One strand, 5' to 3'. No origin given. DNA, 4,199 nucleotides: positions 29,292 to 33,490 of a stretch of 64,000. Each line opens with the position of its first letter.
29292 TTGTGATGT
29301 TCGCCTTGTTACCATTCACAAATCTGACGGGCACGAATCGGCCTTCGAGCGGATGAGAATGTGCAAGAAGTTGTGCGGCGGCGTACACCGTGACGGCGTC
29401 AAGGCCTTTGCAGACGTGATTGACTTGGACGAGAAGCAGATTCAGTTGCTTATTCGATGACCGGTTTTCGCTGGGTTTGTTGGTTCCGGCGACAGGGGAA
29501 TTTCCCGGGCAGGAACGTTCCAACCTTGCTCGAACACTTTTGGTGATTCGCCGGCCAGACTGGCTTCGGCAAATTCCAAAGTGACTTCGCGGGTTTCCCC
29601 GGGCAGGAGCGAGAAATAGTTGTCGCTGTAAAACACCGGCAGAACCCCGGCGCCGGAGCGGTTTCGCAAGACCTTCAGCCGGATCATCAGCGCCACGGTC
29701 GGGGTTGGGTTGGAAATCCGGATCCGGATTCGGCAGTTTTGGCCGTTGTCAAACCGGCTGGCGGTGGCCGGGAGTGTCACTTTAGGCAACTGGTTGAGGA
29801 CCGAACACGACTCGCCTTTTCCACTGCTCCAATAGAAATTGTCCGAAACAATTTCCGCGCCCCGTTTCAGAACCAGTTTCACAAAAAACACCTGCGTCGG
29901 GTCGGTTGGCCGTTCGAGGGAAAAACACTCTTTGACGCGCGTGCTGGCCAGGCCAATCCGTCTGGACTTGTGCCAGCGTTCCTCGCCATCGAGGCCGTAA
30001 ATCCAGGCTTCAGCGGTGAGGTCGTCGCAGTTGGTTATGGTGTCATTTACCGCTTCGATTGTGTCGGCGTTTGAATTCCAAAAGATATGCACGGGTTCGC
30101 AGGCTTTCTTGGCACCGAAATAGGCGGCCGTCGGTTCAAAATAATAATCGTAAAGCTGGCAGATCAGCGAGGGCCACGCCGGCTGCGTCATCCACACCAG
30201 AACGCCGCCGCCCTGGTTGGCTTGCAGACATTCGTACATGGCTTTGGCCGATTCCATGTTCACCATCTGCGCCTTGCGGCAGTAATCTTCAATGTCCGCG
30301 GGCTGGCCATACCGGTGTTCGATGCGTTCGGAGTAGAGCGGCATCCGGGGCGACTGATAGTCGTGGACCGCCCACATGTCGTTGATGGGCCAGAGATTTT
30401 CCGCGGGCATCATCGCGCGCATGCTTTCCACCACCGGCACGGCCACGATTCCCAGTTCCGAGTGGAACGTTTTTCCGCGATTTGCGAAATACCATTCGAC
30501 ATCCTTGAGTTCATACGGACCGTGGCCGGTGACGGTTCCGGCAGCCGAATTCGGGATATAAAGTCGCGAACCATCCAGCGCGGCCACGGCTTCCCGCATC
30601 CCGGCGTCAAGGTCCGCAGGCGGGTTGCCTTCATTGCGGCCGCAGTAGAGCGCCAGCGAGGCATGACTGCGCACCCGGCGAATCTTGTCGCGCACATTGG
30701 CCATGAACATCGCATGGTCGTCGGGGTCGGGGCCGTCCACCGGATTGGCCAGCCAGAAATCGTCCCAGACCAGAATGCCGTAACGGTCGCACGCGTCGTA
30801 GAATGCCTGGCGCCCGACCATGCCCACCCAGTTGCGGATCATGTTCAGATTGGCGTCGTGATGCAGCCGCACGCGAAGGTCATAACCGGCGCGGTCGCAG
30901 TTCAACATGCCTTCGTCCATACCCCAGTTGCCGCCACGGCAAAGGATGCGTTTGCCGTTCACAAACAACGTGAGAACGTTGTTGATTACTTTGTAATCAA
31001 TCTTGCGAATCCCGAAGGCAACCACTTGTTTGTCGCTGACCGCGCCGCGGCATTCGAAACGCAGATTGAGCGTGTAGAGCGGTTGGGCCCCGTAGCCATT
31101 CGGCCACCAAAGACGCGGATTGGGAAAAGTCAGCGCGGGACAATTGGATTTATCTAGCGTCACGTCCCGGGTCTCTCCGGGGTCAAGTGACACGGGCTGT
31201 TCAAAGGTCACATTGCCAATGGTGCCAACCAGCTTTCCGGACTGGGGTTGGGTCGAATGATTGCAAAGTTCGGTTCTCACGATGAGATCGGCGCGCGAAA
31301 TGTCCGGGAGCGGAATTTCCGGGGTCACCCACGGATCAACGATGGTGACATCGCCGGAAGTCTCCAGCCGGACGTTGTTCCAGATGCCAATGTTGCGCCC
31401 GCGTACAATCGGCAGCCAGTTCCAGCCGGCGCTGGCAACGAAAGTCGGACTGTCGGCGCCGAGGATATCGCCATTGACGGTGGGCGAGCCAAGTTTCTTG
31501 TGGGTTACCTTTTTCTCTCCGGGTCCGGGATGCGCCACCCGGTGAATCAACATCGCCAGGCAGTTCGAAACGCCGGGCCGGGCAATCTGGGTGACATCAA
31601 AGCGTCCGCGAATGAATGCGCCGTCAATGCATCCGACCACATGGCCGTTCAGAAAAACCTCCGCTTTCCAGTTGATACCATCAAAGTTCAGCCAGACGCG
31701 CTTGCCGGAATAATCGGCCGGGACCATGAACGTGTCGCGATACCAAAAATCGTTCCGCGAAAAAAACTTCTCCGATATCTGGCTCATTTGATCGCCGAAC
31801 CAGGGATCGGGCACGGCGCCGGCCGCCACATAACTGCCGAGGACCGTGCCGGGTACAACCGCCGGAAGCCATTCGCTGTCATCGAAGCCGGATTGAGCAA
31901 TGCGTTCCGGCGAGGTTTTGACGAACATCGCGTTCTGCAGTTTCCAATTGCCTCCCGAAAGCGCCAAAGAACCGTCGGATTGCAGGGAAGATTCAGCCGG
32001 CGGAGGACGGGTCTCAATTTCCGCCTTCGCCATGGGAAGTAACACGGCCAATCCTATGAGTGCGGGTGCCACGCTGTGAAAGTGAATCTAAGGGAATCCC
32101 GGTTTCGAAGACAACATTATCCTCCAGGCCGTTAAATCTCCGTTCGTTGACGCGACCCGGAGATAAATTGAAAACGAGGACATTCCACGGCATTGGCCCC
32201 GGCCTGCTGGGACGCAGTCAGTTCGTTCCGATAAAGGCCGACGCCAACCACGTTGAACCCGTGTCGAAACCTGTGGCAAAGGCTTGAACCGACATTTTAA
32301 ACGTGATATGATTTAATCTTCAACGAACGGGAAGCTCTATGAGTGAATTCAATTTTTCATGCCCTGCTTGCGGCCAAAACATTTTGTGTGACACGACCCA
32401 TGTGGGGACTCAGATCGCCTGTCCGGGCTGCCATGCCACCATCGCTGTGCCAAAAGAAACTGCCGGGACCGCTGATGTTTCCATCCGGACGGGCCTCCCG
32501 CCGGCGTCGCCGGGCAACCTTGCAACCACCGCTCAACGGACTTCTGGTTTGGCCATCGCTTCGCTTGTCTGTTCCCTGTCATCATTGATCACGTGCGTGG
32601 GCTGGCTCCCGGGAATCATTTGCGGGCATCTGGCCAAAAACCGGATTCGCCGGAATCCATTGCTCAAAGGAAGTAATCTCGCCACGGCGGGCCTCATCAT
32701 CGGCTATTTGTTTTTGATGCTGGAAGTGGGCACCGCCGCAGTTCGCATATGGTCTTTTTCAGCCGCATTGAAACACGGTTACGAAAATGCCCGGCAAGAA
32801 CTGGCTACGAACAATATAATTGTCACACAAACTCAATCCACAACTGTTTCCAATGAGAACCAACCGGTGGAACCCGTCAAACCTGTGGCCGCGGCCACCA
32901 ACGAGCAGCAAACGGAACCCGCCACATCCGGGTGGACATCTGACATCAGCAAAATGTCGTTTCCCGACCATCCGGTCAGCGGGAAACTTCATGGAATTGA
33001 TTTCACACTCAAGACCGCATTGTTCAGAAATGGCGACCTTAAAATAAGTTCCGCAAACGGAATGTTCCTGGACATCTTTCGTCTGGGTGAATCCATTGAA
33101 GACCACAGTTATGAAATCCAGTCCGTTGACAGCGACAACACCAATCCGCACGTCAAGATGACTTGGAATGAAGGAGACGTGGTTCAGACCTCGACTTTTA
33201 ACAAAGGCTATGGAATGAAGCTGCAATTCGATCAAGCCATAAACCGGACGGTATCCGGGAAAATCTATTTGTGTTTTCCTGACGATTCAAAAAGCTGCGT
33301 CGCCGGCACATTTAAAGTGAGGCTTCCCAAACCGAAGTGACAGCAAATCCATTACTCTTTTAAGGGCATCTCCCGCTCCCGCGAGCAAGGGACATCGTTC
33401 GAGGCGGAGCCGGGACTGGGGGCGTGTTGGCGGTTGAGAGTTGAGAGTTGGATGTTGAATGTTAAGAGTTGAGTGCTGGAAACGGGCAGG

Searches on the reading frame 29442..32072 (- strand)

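Call 27: search_protein_families(library=pfam, proteins=[window:29442-32072:-], max_evalue=0.00001)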
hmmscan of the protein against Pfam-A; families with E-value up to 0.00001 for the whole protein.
window:29442-32072:- (876 aa): 5 families
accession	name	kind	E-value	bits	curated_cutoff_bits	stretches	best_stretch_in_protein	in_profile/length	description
PF22666.2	Glyco_hydro_2_N2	-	1e-27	97.7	27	1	64-231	7-166/167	Glycosyl hydrolase 2 galactose-binding domain-like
PF18368.7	Ig_GlcNase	-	2.8e-23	82.5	26.3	1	745-853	1-105/105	Exo-beta-D-glucosaminidase Ig-fold domain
PF00703.27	Glyco_hydro_2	-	5e-12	47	23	1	242-356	1-109/109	Glycosyl hydrolases family 2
PF02837.24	Glyco_hydro_2_N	-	2.5e-08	34.5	28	1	108-170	66-128/169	Glycosyl hydrolases family 2, sugar binding domain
PF17753.7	Ig_mannosidase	-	8e-06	25.9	22.6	0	812-834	38-60/81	Ig-fold domain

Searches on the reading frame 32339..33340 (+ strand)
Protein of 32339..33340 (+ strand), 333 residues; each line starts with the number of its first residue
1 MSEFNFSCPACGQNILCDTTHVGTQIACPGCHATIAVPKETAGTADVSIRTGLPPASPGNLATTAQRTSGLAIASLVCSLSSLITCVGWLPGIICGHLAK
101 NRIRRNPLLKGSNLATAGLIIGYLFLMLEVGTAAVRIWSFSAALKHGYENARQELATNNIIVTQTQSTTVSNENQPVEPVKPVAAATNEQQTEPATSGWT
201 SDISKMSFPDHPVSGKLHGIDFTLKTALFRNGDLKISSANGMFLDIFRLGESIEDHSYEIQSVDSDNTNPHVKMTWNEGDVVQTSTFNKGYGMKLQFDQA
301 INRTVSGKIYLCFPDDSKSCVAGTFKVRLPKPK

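Call 27: search_protein_families(library=pfam, proteins=[window:32339-33340:+], max_evalue=0.00001)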
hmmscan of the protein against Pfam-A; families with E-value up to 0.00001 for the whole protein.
window:32339-33340:+ (333 aa): 1 family
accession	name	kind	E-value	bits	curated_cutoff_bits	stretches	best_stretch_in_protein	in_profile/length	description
PF13828.11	DUF4190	-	4.8e-16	58.7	35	1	71-128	1-58/62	Domain of unknown function (DUF4190)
